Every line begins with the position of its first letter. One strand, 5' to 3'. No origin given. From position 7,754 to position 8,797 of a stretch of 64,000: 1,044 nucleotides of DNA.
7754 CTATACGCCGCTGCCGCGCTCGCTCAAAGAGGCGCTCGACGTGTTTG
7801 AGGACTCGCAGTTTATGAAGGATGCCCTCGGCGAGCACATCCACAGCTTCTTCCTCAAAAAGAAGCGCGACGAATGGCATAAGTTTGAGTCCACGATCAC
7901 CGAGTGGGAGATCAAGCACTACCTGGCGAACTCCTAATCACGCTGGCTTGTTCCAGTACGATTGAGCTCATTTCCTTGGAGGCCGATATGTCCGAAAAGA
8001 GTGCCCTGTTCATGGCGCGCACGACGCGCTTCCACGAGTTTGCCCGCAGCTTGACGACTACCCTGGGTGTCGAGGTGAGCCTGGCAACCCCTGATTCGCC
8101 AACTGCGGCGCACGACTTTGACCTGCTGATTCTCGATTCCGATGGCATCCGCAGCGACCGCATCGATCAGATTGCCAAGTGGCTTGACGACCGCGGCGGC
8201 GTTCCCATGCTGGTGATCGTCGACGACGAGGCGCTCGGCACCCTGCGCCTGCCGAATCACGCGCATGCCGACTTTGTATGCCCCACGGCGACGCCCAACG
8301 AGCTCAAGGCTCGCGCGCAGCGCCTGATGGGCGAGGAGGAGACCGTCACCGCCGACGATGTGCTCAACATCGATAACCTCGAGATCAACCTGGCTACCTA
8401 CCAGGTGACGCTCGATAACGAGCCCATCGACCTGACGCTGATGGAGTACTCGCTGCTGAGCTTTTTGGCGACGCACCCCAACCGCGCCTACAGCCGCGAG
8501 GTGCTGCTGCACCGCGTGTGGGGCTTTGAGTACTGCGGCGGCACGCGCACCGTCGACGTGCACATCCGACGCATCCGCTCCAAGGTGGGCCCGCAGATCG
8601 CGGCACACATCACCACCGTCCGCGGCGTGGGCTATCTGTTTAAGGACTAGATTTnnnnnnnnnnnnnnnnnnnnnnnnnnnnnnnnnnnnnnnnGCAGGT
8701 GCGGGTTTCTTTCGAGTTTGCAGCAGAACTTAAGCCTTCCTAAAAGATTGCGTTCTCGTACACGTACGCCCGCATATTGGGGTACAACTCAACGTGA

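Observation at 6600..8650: Probable pseudo-glutamine synthetase paired with an orphan GlnR: candidate undescribed nitrogen-sensing module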

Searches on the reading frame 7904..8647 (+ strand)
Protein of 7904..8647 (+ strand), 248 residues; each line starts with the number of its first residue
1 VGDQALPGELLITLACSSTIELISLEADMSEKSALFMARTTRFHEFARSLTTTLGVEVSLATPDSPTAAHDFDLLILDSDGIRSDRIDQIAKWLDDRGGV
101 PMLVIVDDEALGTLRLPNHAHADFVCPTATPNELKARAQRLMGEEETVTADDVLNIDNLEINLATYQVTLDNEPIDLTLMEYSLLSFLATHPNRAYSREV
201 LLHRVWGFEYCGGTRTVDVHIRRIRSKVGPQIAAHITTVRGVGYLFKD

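Call 3: search_protein_families(library=pfam, proteins=[window:7904-8647:+])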
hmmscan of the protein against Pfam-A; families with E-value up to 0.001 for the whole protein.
window:7904-8647:+ (248 aa): 2 families
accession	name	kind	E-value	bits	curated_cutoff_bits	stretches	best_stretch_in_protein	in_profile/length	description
PF00486.34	Trans_reg_C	-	2.8e-23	82.2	26.2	1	173-246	2-77/77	Transcriptional regulatory protein, C terminal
PF21695.3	GlnR_1st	-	0.00012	22.4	27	1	55-138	25-107/111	Transcription regulator GlnR, N-terminal domain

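Call 4: search_protein_families(library=ncbifam, proteins=[window:7904-8647:+])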
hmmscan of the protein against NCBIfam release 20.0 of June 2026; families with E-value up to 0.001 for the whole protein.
window:7904-8647:+ (248 aa): 38 families (the best 25 are shown)
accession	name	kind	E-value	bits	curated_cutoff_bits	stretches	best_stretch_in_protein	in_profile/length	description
NF040689.1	MtrAB_MtrA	equivalog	2.4e-28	99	300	1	73-244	44-216/219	MtrAB system response regulator MtrA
TIGR02154.1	PhoB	equivalog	9.3e-28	97.1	296.2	1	122-246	100-225/226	phosphate regulon transcriptional regulator PhoB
NF041209.1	resp_regPieR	equivalog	7.4e-24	84.6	450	1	70-247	43-228/231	two component system response regulator PieR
NF007546.0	PRK10161.1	equivalog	8.2e-24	84.4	471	1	119-246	97-225/229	phosphate response regulator transcription factor PhoB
NF040534.1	resp_reg_YycF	equivalog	8.6e-24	84.1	340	1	133-247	106-228/231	response regulator YycF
NF045914.1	RespRegNblR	equivalog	5.3e-23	81.8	300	1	73-247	52-226/228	response regulator transcription factor NblR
NF045944.1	ResRegRpaBCyano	equivalog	1.8e-22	79.8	330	1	122-247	92-228/229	response regulator transcription factor RpaB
NF053854.1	RespRegPhoBBctds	equivalog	3e-22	79.1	270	1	144-247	123-225/225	two-component system response regulator PhoB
NF041733.1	resp_reg_CseB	equivalog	9.5e-22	77.5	350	1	144-247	127-227/228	two-component system response regulator CseB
NF007928.2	PRK10643.1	equivalog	3.3e-21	75.9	330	1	68-245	41-215/216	two-component system response regulator PmrA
TIGR01387.1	cztR_silR_copR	subfamily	1e-19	71.1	279.2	1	69-246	40-218/218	heavy metal response regulator transcription factor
NF008296.0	PRK11083.1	equivalog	4.3e-18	65.5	273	1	122-246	98-225/228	two-component system response regulator CreB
NF033120.0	vanR_FM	exception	6.6e-18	65.2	460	1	123-247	99-230/231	vancomycin resistance response regulator transcription factor, VanR-F/VanR-M family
NF008034.0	PRK10766.1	equivalog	1.5e-16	60.7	275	1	145-246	128-226/231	two-component system response regulator TorR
NF007346.1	PRK09836.1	equivalog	1.7e-16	60.7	420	1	70-246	43-221/227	copper/silver response regulator transcription factor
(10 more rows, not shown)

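Call 22: search_solved_structures(query=window:7988-8647:+, show_alignments=4, max_evalue=0.00001)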
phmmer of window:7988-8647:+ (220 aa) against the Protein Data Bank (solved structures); distinct sequences matched with E-value up to 0.00001: 62 (the best 60 are shown).
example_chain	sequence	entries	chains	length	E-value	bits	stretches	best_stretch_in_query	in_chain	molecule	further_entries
8hig_A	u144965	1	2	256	1.5e-29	106.2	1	69-218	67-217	DNA-binding response OmpR family regulator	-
8hih_O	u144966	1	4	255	8.2e-28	100.5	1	62-216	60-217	Transcriptional regulatory protein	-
8hml_A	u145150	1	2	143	3.8e-24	88.6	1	125-218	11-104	DNA-binding response OmpR family regulator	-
2gwr_A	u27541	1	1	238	3.9e-22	82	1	57-216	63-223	DNA-binding response regulator mtrA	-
2oqr_A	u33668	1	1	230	1.3e-21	80.3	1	36-218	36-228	Sensory transduction protein regX3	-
1gxp_A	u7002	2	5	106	7.5e-19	71.3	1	121-219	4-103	PHOSPHATE REGULON TRANSCRIPTIONAL REGULATORY PROTEIN | PHOSPHATE REGULON TRANSCRIPTIONAL REGULATORY PROTEIN PHOB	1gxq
1qqi_A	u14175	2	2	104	9.4e-19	70.9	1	122-219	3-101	PHOSPHATE REGULON TRANSCRIPTIONAL REGULATORY PROTEIN PHOB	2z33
3t72_A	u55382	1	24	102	1.6e-18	70.2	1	123-219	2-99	Phosphate regulon transcriptional regulatory protein phoB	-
7e1b_A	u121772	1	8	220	4.3e-18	68.8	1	44-219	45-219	DNA-binding response regulator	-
2hwv_A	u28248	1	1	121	2e-17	66.6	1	126-219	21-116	DNA-binding response regulator VicR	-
2d1v_A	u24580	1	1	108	1e-16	64.3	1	125-219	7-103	Transcriptional regulatory protein yycF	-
6cqg_A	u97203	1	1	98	1.2e-16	64.1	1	127-219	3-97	DNA-binding response regulator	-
7e92_A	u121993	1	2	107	2.3e-16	63.2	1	120-219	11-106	DNA-binding response regulator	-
2zxj_A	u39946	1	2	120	2.8e-16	62.8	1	122-218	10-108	Transcriptional regulatory protein walR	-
7e1d_B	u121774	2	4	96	4.6e-16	62.2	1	122-219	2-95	DNA-binding response regulator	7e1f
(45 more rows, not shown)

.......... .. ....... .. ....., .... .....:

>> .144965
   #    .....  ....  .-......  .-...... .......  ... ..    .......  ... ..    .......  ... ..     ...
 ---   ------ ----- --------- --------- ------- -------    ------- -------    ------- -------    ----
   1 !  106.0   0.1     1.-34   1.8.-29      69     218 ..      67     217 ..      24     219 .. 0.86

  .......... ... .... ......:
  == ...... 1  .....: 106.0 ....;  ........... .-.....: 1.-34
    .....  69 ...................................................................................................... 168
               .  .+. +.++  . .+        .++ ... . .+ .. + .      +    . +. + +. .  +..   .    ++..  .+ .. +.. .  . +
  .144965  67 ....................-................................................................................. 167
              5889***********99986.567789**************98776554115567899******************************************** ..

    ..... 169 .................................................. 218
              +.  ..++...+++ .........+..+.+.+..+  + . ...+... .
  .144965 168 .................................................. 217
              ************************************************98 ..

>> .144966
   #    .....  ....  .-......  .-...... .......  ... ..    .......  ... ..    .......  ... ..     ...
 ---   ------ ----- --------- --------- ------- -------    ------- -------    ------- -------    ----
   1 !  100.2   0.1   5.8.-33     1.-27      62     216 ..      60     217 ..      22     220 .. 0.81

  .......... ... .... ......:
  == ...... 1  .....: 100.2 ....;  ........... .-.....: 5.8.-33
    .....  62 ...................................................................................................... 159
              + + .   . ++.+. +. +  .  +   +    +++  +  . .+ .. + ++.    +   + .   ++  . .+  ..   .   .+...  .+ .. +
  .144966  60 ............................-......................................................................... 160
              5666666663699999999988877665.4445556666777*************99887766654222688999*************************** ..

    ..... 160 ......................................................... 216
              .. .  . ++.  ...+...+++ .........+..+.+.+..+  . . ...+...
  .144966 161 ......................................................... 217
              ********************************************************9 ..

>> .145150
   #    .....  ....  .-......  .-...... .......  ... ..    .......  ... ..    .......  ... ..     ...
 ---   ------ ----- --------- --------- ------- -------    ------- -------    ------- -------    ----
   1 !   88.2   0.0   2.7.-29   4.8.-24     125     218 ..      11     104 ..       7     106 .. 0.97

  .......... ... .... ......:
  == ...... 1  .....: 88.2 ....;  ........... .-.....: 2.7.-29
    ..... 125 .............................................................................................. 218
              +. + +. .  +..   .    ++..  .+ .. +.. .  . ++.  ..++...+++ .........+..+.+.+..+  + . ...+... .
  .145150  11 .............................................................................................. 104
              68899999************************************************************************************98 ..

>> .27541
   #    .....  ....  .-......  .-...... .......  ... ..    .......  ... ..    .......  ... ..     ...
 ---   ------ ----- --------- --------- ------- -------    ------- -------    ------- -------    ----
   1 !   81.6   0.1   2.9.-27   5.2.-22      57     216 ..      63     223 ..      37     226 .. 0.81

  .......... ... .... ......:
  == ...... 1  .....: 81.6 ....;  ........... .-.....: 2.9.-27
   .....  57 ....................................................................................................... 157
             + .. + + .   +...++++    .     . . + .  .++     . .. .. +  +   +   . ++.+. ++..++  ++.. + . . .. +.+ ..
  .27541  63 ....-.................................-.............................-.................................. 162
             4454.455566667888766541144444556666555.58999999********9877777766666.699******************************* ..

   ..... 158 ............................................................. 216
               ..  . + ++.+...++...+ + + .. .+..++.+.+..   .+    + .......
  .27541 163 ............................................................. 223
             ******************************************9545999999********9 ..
